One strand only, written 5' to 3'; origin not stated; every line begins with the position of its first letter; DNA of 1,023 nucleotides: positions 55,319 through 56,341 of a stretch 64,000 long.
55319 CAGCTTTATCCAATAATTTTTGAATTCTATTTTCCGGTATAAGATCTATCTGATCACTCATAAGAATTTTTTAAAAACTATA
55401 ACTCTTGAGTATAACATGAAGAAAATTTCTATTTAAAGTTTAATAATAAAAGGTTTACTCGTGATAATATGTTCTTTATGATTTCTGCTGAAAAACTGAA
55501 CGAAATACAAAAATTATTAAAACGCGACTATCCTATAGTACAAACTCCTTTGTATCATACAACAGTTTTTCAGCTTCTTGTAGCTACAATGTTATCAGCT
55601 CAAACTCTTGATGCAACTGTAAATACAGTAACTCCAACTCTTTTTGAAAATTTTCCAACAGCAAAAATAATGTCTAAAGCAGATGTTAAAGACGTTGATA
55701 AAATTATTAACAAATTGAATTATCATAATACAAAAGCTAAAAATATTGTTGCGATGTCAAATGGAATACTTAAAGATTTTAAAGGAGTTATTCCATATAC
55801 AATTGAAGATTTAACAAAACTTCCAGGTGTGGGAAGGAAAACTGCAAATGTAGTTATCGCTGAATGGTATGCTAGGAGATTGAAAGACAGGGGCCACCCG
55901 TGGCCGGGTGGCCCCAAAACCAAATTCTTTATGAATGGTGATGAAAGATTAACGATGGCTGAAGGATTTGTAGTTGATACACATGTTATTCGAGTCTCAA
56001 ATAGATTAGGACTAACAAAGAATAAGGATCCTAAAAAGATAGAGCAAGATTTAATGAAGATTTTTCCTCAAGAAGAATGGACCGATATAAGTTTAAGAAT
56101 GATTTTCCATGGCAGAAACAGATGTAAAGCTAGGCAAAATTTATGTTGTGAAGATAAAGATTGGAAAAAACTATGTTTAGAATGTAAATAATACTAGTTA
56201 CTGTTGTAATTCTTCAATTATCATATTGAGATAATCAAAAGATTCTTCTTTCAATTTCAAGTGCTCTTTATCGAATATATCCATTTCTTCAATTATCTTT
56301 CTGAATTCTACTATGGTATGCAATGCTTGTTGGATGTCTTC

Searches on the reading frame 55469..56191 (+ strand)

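Call 8: search_protein_families(library=pfam, proteins=[window:55469-56191:+], max_evalue=0.01)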
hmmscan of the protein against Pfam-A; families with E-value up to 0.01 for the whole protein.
window:55469-56191:+ (240 aa): 4 families
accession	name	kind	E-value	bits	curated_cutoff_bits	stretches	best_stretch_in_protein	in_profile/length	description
PF00730.31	HhH-GPD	-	8.5e-25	87.6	26.2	1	38-201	1-108/108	HhH-GPD superfamily base excision DNA repair protein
PF00633.29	HHH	-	3.4e-09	36.5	24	1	104-130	2-28/30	Helix-hairpin-helix motif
PF21176.3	RecR_HhH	-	0.00064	19.9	27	1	112-126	5-19/45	RecR, helix-hairpin-helix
PF14520.12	HHH_5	-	0.0038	18.1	27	0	111-132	33-54/57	Helix-hairpin-helix domain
